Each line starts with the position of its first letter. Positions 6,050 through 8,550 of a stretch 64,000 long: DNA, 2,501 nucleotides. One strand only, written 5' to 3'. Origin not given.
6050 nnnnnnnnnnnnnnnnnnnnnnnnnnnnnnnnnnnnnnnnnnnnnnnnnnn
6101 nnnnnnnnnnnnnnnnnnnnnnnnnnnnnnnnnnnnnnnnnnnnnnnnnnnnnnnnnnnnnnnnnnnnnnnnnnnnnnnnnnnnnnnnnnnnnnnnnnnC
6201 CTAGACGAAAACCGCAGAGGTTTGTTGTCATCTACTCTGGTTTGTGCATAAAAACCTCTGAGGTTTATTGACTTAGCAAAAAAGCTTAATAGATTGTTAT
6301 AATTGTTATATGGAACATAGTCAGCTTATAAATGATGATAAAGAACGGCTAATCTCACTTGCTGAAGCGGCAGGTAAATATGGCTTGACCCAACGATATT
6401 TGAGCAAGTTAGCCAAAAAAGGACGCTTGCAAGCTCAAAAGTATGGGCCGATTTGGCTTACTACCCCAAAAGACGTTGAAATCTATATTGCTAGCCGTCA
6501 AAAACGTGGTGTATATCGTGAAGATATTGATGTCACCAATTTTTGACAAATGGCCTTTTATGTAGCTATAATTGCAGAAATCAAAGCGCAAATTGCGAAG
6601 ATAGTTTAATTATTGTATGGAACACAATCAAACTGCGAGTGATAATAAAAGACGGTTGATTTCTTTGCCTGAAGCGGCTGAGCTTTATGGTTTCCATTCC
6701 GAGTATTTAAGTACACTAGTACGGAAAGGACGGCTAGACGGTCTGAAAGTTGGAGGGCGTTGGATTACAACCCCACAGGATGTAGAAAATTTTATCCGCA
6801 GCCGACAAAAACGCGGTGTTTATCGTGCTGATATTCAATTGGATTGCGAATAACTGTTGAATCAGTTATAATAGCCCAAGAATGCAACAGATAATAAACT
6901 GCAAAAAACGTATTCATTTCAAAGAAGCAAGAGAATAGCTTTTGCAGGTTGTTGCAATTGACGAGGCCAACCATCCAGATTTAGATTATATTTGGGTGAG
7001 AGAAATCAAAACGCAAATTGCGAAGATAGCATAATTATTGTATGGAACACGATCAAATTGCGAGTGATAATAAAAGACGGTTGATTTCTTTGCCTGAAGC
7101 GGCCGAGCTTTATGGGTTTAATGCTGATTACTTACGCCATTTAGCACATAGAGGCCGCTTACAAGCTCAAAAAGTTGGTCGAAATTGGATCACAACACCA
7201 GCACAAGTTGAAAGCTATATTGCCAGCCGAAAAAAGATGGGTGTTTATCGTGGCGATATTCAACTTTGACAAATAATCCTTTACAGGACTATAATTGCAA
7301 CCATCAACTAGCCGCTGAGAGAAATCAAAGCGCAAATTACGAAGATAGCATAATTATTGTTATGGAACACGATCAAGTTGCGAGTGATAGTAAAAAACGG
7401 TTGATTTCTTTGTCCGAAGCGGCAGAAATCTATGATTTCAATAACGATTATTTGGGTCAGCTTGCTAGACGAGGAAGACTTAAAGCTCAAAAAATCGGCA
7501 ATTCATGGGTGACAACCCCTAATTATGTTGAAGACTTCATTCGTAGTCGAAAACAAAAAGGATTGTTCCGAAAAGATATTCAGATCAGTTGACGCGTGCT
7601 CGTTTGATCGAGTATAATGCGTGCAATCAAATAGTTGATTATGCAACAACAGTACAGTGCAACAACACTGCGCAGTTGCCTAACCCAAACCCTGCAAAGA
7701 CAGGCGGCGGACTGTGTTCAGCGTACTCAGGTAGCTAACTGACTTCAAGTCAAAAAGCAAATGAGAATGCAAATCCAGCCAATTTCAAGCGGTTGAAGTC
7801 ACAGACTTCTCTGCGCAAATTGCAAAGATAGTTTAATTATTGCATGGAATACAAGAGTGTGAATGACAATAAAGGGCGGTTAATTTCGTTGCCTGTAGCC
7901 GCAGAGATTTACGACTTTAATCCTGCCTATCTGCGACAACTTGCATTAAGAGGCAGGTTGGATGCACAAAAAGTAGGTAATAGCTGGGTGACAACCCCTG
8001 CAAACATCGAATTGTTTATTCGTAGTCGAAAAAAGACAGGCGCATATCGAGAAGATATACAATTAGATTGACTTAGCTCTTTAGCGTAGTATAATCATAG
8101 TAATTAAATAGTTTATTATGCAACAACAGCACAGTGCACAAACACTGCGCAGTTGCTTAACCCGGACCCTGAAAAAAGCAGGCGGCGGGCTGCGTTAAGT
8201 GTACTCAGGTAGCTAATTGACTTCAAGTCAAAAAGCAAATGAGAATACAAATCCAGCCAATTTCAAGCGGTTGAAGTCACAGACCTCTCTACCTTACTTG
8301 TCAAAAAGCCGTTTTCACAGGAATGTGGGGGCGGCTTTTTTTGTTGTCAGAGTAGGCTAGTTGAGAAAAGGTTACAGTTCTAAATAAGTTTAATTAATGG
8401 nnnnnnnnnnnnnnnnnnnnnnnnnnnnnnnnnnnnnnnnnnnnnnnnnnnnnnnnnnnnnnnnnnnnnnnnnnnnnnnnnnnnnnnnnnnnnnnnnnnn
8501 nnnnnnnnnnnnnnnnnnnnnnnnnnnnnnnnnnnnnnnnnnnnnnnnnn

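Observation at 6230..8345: Array of five promoter-leader-HTH gene cassettes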

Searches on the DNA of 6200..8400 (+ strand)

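Call 18: search_rna_families(source=window, start=6200, end=8400, threshold=evalue, max_evalue=10)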
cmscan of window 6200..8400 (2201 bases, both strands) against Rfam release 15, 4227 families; matches with E-value up to 10: 3.
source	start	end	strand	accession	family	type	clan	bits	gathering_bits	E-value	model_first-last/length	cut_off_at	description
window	7131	7175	-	RF00436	UnaL2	Cis-reg;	-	17.7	55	7.2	1-54/54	no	UnaL2 LINE 3' element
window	6584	6639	+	RF00329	snoZ162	Gene; snRNA; snoRNA; CD-box;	-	17.3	45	7.1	1-88/88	no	Small nucleolar RNA Z162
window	8231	8336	+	RF02634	EF3314_EF3315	Gene; sRNA;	-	16.5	100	0.91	1-141/141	no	Enterococcus sRNA EF3314_EF3315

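Call 19: search_rna_families(source=L001, start=6150, end=6700, threshold=evalue, max_evalue=10)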
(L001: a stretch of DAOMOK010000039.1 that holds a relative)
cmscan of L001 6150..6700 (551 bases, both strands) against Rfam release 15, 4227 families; matches with E-value up to 10: 5.
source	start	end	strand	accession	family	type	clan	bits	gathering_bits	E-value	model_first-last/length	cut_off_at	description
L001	6226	6349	-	RF01242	snR36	Gene; snRNA; snoRNA; HACA-box;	CL00035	22.2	43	0.06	1-180/180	no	Small nucleolar RNA snR36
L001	6207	6296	-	RF02787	snoTBR4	Gene; snRNA; snoRNA; CD-box;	-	21.7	83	0.26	1-99/99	no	Small nucleolar RNA TBR4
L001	6523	6583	+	RF03038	nhaA-II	Cis-reg;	-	16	70.4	7.5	1-84/84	no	nhaA-II RNA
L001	6536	6566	-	RF02803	PyrR205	Gene; snRNA; snoRNA; HACA-box;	-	13.2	35.6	4.7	1-61/61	no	Pyrobaculum sRNA 205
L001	6150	6233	+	RF02166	PVT1_3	Gene; lncRNA;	-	12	45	1.2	1-95/95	no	Pvt1 oncogene conserved region 3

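Call 59: build_rna_model(alignment_id=A4, structure=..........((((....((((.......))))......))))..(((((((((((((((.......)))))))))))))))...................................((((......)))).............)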
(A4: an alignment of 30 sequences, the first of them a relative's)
Model R1 built from alignment A4 (30 sequences, 144 columns); structure: as given.
model positions 131; base pairs 27; branch points 2; effective number of sequences 2.6; information 0.59 bits per position. Calibrated on 0.2 Mb of random sequence (short: E-values are rough).
structure used (alignment columns):
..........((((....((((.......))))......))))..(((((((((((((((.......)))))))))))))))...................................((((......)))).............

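Call 60: search_with_rna_model(model_id=R1, source=window, filters=off, max_evalue=10, show_alignments=4)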
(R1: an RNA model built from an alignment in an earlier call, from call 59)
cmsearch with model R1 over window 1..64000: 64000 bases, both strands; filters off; matches with E-value up to 10: 13.
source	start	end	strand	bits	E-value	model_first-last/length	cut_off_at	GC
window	7589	7718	-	103.5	5.1e-24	1-131/131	no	0.48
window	8068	8196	-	99.1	6.6e-23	1-131/131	no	0.43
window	6543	6639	-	28.1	4.1e-05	1-131/131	no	0.34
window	7266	7321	-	19.8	0.0049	1-131/131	no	0.39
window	8154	8231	+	12.9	0.26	1-131/131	no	0.5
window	60508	60585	+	10.1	1.3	1-131/131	no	0.46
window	40498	40588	+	9.2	2.3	1-131/131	no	0.53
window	7647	7678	+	9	2.6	41-73/131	no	0.5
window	63815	63909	+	8.5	3.5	1-131/131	no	0.49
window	30348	30374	-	8.4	3.7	44-70/131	no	0.63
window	6844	6905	-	8.3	3.9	1-131/131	no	0.32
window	17158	17237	-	6.9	8.6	1-131/131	no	0.59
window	37704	37802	+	6.7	9.7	1-131/131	no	0.46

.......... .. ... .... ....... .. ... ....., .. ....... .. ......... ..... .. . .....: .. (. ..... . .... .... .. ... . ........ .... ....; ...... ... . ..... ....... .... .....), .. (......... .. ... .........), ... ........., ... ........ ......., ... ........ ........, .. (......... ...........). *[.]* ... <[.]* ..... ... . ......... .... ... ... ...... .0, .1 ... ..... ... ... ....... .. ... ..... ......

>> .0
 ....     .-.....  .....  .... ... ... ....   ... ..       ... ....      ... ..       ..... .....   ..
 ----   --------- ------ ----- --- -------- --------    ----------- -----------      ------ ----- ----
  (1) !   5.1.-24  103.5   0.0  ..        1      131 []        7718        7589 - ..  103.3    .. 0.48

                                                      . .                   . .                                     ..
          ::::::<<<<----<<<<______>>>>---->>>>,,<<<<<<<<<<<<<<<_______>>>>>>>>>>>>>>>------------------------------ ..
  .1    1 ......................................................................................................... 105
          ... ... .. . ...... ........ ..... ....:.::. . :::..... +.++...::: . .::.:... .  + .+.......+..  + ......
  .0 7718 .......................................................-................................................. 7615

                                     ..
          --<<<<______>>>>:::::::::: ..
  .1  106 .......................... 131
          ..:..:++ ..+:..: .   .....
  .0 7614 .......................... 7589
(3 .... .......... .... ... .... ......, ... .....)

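Call 61: search_with_rna_model(model_id=R1, sources=[L001, L002, L003, L004, L005, L006, L007, L008, L009, L010, L011, L012, L013, L014, L015, L016, L017, L018, L019, L020, L021, L022, L023, L024, L025, L026, L027, L028, L029, L030, L031, L032, L033, L034, L035, L036, L037, L038, L039, L040, L041, L042, L043, L044, L045, L046, L047, L048, L050, L052, L055], max_evalue=0.01)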
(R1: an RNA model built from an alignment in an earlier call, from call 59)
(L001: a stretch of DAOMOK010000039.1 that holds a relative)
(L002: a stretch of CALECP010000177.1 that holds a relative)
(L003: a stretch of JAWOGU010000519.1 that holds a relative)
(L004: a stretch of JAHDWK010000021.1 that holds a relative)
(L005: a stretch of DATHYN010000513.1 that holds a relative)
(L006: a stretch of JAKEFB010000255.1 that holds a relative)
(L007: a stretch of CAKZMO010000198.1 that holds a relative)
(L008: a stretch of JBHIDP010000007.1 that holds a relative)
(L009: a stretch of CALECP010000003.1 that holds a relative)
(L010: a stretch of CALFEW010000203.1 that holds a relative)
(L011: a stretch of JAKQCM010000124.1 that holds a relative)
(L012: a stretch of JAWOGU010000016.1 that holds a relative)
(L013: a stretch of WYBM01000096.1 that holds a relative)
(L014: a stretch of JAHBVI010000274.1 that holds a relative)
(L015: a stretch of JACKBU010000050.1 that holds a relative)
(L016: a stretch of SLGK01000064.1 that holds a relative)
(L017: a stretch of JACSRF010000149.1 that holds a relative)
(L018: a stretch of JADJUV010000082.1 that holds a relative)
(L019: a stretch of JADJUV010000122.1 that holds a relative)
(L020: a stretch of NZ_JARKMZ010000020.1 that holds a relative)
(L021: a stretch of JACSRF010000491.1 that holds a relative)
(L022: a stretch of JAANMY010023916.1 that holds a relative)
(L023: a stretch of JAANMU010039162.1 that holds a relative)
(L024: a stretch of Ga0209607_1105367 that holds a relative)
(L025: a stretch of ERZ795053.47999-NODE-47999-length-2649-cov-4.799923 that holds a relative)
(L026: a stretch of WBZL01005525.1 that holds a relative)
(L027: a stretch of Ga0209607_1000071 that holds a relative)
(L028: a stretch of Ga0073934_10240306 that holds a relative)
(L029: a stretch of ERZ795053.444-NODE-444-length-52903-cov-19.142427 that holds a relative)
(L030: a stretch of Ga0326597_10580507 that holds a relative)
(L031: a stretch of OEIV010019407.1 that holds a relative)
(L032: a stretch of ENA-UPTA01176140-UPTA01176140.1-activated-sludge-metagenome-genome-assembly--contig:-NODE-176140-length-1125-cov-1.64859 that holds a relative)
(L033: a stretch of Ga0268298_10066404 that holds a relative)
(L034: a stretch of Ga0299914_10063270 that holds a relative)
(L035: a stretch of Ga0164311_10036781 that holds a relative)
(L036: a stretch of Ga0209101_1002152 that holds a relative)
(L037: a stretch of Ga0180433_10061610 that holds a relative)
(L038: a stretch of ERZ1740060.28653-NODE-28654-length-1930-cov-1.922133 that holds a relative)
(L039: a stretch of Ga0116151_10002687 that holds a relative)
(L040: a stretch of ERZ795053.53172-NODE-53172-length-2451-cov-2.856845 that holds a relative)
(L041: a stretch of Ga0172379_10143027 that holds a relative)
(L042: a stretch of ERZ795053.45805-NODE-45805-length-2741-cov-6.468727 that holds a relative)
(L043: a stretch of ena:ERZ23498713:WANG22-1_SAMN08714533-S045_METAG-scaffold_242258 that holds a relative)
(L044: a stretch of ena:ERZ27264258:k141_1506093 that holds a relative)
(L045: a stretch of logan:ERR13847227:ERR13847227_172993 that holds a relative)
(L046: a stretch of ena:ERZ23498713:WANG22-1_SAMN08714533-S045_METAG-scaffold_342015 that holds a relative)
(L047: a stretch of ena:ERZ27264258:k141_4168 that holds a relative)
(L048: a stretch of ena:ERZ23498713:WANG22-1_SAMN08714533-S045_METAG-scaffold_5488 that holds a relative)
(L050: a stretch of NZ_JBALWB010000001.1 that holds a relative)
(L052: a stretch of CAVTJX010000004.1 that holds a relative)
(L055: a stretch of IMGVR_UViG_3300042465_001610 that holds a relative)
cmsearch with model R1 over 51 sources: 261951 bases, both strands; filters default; matches with E-value up to 0.01: 42.
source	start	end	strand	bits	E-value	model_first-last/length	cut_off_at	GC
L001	6207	6336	-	130.8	3e-30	1-131/131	no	0.46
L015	1710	1840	-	129.8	5.4e-30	1-131/131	no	0.52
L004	6204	6333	-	128.3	1.2e-29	1-131/131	no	0.52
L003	4162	4292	-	126.6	3.4e-29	1-131/131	no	0.5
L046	721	851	-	126.4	3.9e-29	1-131/131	no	0.47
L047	337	467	-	126.4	3.9e-29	1-131/131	no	0.47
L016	6213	6342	-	126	4.7e-29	1-131/131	no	0.48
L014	601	729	-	125.2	7.4e-29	1-131/131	no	0.53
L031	1206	1337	-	124.3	1.2e-28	1-131/131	no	0.52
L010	3696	3826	-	123.6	1.9e-28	1-131/131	no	0.47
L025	2482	2613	-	122.3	4e-28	1-131/131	no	0.48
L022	1346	1477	-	122.2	4.2e-28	1-131/131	no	0.5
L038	721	849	-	120.4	1.2e-27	1-131/131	no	0.5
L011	4453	4583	-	120.2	1.4e-27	1-131/131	no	0.5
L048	410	541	-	119.4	2.1e-27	1-131/131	no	0.51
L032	784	913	-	119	2.6e-27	1-131/131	no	0.46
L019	539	669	-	118.8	3e-27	1-131/131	no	0.51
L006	6204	6337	-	117.6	6e-27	1-131/131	no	0.54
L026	505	636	-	115.5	2e-26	1-131/131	no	0.43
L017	4025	4155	-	113.6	6.1e-26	1-131/131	no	0.54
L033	594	724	-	113.6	6.1e-26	1-131/131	no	0.46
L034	1918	2046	-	112.2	1.4e-25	1-131/131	no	0.51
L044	650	780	-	111.3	2.3e-25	1-131/131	no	0.51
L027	5225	5352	-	110.7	3.2e-25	1-131/131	no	0.53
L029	5225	5352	-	110.7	3.2e-25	1-131/131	no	0.53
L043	535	665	-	110.3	4.1e-25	1-131/131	no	0.5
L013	6207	6337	-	110.1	4.6e-25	1-131/131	no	0.47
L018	1524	1651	-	109.1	8e-25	1-131/131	no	0.48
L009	1166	1294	-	108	1.6e-24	1-131/131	no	0.43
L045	1046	1176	-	104.5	1.2e-23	1-131/131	no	0.48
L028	548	680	-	101.6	6.2e-23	1-131/131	no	0.46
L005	6222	6348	-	96.7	1e-21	1-131/131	no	0.41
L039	5210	5340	-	85.9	5.4e-19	1-131/131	no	0.5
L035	296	423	-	81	9e-18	1-131/131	no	0.55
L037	2643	2772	-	80.4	1.3e-17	1-131/131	no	0.55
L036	5200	5327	-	79.2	2.7e-17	1-131/131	no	0.55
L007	6222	6350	-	78.5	3.8e-17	1-131/131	no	0.44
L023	1109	1193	-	57.8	6e-12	46-131/131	5'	0.47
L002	6228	6316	-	54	5.3e-11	39-131/131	5'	0.39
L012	2395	2522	-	53.5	7.1e-11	1-131/131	no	0.48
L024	1139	1207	-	50.1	5e-10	63-131/131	5'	0.33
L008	1545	1687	-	35.2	2.9e-06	1-131/131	no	0.55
